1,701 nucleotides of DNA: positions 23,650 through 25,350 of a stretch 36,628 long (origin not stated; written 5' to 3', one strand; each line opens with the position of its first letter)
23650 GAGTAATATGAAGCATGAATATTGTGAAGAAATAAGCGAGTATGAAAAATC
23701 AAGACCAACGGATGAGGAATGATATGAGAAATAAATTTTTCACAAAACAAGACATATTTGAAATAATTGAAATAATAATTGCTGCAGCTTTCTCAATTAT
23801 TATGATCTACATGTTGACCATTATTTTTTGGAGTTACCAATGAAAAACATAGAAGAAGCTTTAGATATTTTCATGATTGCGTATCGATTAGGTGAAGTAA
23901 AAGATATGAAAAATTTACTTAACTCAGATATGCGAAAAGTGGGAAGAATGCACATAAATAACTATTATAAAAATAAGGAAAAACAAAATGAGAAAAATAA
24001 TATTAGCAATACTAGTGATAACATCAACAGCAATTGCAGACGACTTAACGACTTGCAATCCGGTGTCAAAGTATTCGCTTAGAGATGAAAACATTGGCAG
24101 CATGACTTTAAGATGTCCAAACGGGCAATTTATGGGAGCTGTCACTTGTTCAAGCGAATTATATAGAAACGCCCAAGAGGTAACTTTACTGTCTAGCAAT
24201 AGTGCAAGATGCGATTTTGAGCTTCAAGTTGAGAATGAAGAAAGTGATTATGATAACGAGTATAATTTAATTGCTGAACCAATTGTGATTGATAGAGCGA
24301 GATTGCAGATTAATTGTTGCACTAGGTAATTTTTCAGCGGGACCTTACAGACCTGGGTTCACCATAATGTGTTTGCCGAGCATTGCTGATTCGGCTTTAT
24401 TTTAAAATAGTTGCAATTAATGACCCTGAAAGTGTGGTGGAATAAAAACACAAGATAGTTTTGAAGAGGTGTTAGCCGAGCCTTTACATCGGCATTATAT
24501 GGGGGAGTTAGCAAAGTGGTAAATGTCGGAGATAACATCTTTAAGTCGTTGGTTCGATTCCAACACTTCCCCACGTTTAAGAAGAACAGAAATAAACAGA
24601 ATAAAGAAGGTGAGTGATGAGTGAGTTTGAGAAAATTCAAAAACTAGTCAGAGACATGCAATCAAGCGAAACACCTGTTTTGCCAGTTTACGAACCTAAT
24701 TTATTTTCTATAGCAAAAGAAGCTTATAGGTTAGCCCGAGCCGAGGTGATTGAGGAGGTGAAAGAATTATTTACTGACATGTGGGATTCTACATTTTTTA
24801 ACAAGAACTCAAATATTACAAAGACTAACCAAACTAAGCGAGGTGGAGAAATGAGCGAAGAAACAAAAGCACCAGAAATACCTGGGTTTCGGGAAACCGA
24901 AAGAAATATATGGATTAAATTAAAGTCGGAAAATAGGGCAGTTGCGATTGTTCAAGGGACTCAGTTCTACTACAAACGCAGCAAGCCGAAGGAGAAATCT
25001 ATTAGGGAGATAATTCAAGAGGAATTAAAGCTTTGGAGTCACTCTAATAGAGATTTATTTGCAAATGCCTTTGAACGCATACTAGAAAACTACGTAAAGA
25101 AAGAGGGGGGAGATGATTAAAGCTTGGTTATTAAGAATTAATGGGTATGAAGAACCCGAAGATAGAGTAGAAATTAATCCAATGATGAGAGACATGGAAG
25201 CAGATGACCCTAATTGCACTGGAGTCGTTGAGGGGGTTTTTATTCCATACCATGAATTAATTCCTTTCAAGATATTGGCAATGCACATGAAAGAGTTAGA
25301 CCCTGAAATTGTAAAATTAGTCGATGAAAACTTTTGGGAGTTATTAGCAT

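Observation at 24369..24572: Two more motif copies exactly 100 bp apart, the second firing into a tRNA-like gene with a truncated anticodon arm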

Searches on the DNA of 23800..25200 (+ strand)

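Call 7: search_dna_similar(query=window:23800-25200:+, collection=phages, mode=distant, max_rows=30)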
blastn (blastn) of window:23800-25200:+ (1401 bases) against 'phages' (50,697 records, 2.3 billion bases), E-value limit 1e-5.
No match.

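Call 38: search_dna_similar(query=window:24501-24574:+, collection=phages, mode=distant, max_evalue=10, max_rows=30)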
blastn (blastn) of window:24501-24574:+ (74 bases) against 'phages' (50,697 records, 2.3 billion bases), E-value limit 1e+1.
Records with a match: 443; places in all: 450; records where one place covers at least 80% of the query: 1.
Best place of each record, by identity: >=99% 83; 95-99% 77; 90-95% 53; 80-90% 230.
By first word of the organism name: Vibrio 265; Streptomyces 38; Enterobacter 25; Bacillus 16; Aeromonas 13; Synechococcus 10; Escherichia 10; Pseudomonas 7; Polaribacter 6; Cronobacter 6; and 24 more.
By host as written in the record: - 201; Vibrio harveyi BAA-1116 34; Streptomyces griseus ATCC 10137 13; Streptomyces viridochromogenes DSM40736 9; Vibrio campbellii BB120 7; Polaribacter sp. R2A056_3_33 6; Vibrio crassostreae 6; Aeromonas hydrophila 6; and 86 more.
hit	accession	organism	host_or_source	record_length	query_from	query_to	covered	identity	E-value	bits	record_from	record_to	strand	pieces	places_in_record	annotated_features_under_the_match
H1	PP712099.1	Pseudoalteromonas phage vB_Psh_XG4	Pseudoalteromonas shioyasakiensis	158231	7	66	81%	80.6%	3e-4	49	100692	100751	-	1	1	record has no annotation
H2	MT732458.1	Polaribacter phage Danklef_1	Polaribacter sp. R2A056_3_33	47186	39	74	49%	88.9%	4e-3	45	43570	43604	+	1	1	tRNA-OTHER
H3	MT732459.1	Polaribacter phage Danklef_2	Polaribacter sp. R2A056_3_33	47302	39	74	49%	88.9%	4e-3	45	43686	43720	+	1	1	tRNA-OTHER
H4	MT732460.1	Polaribacter phage Danklef_3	Polaribacter sp. R2A056_3_33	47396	39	74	49%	88.9%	4e-3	45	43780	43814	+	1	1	tRNA-OTHER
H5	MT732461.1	Polaribacter phage Danklef_4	Polaribacter sp. R2A056_3_33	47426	39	74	49%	88.9%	4e-3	45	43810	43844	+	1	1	tRNA-OTHER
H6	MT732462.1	Polaribacter phage Danklef_5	Polaribacter sp. R2A056_3_33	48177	39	74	49%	88.9%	4e-3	45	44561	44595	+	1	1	tRNA-OTHER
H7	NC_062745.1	Polaribacter phage Danklef_1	Polaribacter sp. R2A056_3_33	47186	39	74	49%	88.9%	4e-3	45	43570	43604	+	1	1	tRNA-OTHER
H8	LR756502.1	uncultured phage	metagenomic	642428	29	64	49%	83.3%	2e+0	37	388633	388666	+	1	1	record has no annotation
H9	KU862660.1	Pseudomonas phage phiPMW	Pseudomonas putida PpG1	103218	39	74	49%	83.3%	2e+0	36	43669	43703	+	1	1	tRNA-Phe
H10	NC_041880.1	Pseudomonas phage phiPMW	Pseudomonas putida PpG1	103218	39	74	49%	83.3%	2e+0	36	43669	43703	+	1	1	tRNA-Phe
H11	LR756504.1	uncultured phage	metagenomic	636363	32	64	45%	84.8%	2e+0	36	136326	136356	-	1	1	record has no annotation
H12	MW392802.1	Bacillus phage BCPST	Bacillus cereus ATCC 27348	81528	45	74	41%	90.0%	5e-2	42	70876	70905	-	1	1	capsid protein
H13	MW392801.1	Bacillus phage BCP6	Bacillus cereus ATCC 27348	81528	45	74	41%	90.0%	5e-2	42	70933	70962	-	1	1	capsid protein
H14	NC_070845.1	Bacillus phage BCPST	Bacillus cereus ATCC 27348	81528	45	74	41%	90.0%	5e-2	42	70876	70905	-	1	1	capsid protein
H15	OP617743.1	Klebsiella phage KP13-26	Klebsiella pneumoniae KP13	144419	45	74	41%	90.0%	6e-1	38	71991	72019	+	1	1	none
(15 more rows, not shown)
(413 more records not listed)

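Call 39: get_annotated_region(hit=H1, flank=300)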
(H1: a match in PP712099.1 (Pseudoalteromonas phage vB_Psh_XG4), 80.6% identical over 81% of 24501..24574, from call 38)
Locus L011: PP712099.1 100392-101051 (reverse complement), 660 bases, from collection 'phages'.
description: UNVERIFIED_ORG: Pseudoalteromonas phage vB_Psh_XG4, complete genome.
organism: Pseudoalteromonas phage vB_Psh_XG4 (NCBI taxid 3141798)
taxonomy: Viruses
host: Pseudoalteromonas shioyasakiensis; source: seawater; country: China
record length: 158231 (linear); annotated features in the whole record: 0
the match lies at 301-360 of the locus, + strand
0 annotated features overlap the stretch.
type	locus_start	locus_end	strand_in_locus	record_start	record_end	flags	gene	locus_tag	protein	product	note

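Call 40: get_annotated_region(hit=H2, flank=300)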
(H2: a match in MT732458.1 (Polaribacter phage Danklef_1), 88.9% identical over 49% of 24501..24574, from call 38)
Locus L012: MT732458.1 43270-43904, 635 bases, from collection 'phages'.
description: Polaribacter phage Danklef_1, complete genome.
organism: Polaribacter phage Danklef_1 (NCBI taxid 2745646)
taxonomy: Viruses; Duplodnaviria; Heunggongvirae; Uroviricota; Caudoviricetes; Forsetiviridae; Freyavirus; Freyavirus danklef
host: Polaribacter sp. R2A056_3_33; source: surface seawater; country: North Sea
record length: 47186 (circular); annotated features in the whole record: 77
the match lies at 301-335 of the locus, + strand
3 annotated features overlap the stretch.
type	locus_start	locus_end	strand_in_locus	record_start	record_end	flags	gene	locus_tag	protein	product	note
CDS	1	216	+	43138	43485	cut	-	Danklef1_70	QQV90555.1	hypothetical protein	-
tRNA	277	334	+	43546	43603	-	-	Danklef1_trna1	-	tRNA-OTHER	Undet_(NNN); tRNA-XXX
CDS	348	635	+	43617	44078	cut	-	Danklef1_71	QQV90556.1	hypothetical protein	-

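Call 92: search_rna_families(source=window, start=24330, end=24510, threshold=evalue, max_evalue=5)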
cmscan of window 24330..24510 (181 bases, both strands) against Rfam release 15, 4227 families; matches with E-value up to 5: 0.
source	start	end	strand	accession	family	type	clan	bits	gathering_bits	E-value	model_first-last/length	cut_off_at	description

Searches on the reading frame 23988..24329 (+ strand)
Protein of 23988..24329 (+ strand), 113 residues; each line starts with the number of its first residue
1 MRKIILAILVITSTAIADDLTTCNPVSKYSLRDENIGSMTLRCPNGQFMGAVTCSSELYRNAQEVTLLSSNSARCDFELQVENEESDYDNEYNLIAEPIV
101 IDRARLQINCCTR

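Call 9: search_protein_families(library=phrogs, proteins=[window:23988-24329:+])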
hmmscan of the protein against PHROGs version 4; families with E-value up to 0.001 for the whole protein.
window:23988-24329:+ (113 aa): 0 families

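Call 14: search_protein_families(library=pfam, proteins=[window:23988-24329:+], max_evalue=0.01)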
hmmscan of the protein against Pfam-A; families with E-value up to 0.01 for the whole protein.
window:23988-24329:+ (113 aa): 0 families

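Call 82: find_homologous_proteins(query=window:23988-24329:+)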
Query window:23988-24329:+ (113 aa): 9 proteins with E <= 0.001 among 11 candidates.
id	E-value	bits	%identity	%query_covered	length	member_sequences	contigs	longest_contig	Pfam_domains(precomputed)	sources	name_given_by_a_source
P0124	1.8e-67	242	100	100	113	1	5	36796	-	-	-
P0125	2.9e-56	206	81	100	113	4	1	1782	-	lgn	-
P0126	5.4e-56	205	78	100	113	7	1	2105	-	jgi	-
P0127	1.1e-52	194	77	100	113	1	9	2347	-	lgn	-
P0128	1.1e-46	175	71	100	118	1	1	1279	-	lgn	-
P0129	2.8e-43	164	67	100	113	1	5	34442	-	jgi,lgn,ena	-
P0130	3.6e-41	157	66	100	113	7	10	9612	-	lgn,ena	-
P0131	1.7e-31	126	73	69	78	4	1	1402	-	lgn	-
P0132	5.3e-25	105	62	70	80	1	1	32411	-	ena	-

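Call 83: find_encoding_contigs(protein=P0125, flank=1500, max_places=2)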
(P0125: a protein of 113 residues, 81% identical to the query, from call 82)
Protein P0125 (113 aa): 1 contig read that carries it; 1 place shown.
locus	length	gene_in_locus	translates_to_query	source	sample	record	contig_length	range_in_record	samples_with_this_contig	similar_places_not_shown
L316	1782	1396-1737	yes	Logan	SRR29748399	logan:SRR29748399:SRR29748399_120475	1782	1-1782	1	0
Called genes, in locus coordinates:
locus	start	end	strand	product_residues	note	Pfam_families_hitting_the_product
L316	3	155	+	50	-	?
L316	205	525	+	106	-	-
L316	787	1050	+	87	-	-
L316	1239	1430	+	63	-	-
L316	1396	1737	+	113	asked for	-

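Call 84: find_encoding_contigs(protein=P0126, flank=1500, max_places=2)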
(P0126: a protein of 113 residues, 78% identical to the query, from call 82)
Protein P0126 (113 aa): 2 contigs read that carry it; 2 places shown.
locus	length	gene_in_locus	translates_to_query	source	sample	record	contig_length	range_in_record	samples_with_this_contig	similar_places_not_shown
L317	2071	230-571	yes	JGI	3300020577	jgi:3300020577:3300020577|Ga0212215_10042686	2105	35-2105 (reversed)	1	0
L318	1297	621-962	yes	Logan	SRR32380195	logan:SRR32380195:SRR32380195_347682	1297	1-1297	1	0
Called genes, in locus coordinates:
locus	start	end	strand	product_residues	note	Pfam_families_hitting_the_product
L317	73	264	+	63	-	-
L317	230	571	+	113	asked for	-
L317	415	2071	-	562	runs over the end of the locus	?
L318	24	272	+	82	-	-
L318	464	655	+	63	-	-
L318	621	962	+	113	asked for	-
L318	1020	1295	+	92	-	?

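Call 85: find_encoding_contigs(protein=P0127, flank=1500, max_places=4)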
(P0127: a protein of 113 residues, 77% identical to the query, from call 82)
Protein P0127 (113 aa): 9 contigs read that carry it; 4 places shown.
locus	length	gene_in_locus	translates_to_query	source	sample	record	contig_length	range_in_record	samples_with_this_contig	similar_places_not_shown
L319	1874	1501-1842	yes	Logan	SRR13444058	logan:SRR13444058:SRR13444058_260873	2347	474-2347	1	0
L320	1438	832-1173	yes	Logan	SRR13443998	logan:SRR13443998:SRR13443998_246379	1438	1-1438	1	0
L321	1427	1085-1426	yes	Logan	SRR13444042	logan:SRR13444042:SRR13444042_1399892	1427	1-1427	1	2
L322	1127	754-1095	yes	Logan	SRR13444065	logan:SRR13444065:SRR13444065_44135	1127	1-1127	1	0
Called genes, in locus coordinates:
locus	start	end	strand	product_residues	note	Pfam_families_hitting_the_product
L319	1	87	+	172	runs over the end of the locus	-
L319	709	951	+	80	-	-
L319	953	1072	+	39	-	-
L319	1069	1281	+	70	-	-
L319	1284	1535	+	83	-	-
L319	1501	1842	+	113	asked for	-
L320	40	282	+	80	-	-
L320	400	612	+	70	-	-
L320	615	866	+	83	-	-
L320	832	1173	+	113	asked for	-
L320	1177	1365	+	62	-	-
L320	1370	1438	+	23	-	?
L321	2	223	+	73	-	?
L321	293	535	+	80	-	-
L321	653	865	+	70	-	-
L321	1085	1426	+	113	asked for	?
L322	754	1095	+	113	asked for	-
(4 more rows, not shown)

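Call 86: find_encoding_contigs(protein=P0129, flank=1500, max_places=3)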
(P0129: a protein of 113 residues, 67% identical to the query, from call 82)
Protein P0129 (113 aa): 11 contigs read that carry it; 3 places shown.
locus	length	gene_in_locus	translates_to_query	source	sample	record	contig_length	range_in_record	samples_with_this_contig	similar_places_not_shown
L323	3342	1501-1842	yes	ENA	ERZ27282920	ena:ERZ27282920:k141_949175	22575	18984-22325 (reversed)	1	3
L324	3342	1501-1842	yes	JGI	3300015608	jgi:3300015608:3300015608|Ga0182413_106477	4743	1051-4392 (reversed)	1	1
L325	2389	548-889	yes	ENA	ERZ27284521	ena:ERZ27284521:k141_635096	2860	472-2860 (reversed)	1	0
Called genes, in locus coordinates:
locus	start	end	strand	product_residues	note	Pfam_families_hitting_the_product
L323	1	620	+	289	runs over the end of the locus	?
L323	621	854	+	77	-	PF13560:HTH_31 (weak), PF13443:HTH_26, PF01381:HTH_3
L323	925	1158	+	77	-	-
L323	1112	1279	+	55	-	-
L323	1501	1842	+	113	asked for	-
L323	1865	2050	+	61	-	-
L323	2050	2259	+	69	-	-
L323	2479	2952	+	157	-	-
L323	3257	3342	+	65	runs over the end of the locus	-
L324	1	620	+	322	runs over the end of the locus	?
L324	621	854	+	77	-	PF13560:HTH_31 (weak), PF13443:HTH_26, PF01381:HTH_3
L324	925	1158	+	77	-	-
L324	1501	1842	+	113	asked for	-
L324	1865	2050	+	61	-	-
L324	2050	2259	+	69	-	-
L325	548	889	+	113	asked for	-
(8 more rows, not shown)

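Call 87: find_encoding_contigs(protein=P0130, flank=1500, max_places=4)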
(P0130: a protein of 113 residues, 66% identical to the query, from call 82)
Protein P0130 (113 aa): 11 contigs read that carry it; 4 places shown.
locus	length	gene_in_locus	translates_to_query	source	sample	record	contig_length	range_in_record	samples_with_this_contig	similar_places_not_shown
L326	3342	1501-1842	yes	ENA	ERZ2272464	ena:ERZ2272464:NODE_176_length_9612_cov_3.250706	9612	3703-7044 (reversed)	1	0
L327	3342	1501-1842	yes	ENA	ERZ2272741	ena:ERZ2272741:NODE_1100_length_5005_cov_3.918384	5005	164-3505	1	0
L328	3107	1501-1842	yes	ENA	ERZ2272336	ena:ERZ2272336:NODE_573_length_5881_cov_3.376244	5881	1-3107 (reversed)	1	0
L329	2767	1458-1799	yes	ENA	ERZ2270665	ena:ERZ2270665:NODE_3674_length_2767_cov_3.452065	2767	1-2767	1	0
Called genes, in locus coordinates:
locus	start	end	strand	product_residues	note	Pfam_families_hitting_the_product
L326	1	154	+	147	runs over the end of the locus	-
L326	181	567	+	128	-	PF24608:PDDEXK_15 (weak)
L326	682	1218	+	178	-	-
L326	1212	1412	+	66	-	-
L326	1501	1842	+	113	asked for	-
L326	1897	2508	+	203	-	PF01469:Pentapeptide_2 (weak)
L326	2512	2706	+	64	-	-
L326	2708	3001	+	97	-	-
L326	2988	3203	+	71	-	-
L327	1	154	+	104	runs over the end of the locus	?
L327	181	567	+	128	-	PF24608:PDDEXK_15 (weak)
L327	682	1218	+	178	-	-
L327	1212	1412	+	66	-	-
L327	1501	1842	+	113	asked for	-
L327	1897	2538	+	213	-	PF01469:Pentapeptide_2 (faint)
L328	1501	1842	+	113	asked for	-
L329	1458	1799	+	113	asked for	-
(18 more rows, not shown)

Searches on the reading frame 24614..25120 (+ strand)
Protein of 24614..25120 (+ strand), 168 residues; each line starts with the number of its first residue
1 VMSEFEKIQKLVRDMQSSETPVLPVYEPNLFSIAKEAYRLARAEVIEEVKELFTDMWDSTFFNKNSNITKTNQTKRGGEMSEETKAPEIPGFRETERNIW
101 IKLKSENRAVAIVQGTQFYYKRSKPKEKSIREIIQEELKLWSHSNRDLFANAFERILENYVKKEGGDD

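Call 9: search_protein_families(library=phrogs, proteins=[window:24614-25120:+])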
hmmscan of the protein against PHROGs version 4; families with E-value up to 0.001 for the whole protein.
window:24614-25120:+ (168 aa): 0 families

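Call 14: search_protein_families(library=pfam, proteins=[window:24614-25120:+], max_evalue=0.01)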
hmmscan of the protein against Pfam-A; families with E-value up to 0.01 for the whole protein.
window:24614-25120:+ (168 aa): 0 families

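Call 16: find_encoding_contigs(protein=window:24617-25120:+, flank=10000, max_places=10)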
Protein window:24617-25120:+ (167 aa): 6 contigs read that carry it; 4 places shown.
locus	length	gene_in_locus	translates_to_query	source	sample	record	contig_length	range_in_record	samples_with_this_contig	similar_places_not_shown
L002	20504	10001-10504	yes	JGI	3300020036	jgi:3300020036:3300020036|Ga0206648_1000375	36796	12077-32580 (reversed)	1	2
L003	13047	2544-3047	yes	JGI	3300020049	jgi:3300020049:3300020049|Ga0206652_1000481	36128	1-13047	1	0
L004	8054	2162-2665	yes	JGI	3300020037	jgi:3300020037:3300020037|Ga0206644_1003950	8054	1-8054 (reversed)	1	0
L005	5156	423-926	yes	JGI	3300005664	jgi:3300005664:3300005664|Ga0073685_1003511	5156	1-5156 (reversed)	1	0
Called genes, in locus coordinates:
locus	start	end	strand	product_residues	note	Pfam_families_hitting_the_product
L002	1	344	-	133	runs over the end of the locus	-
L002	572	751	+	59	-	-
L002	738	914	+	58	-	PF16777:RHH_7 (weak)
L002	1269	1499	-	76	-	-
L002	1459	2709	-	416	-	PF13148:DUF3987 (weak)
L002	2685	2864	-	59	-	-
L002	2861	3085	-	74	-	-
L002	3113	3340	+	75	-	-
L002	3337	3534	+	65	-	-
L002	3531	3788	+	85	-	-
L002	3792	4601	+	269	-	PF13479:AAA_24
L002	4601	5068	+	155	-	PF05037:DUF669 (weak)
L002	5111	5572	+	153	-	-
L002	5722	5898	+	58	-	-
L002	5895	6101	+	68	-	-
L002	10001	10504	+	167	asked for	-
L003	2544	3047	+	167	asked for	-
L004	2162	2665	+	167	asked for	-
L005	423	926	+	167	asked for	-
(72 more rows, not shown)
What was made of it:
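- Checked: The 287-nt gap between the 113-aa and 167-aa genes is the largest in the JGI gene calls for the + strand arm (call 16).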

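Call 19: find_homologous_proteins(query=window:24617-25120:+)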
Query window:24617-25120:+ (167 aa): 3 proteins with E <= 0.001 among 40 candidates.
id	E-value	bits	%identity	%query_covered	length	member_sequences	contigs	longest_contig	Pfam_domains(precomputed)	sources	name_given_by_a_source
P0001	2.5e-103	361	100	100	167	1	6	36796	-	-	-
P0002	2.3e-19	88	96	29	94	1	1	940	-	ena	-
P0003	8.8e-5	40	60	28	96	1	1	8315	-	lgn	-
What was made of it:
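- Tried and rejected: The downstream 167-aa protein has almost no homologs (call 19).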

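Call 20: find_encoding_contigs(protein=P0003, flank=10000)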
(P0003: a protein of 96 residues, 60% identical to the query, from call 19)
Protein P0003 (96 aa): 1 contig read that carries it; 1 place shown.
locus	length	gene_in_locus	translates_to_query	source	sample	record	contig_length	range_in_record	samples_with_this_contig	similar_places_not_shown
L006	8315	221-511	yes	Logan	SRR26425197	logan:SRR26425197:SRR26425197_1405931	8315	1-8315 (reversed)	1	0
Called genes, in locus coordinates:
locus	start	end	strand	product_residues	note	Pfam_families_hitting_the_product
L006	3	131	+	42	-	?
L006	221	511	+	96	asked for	-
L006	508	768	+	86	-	-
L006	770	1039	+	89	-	-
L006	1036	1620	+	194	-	-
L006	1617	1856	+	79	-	-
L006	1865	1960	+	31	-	-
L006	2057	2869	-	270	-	PF23977:Pam3_Gp34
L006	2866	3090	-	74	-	-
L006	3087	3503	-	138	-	PF23984:DUF7307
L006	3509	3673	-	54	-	-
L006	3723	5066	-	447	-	PF00176:SNF2-rel_dom, PF00270:DEAD, PF04851:ResIII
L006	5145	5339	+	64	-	-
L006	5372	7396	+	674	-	PF01751:Toprim (weak), PF05272:VapE-like_dom, PF19263:DUF5906 (weak)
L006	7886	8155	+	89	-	-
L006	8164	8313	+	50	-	?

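Call 78: find_encoding_contigs(protein=P0002, flank=2000, max_places=3)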
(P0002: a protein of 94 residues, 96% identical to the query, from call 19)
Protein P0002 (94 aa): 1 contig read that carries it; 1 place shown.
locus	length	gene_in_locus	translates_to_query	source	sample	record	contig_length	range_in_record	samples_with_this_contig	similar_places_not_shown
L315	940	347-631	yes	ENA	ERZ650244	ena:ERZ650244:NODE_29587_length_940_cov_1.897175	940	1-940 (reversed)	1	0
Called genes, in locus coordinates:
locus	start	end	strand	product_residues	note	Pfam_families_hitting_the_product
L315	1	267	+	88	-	?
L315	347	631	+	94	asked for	-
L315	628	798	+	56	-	-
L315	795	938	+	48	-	?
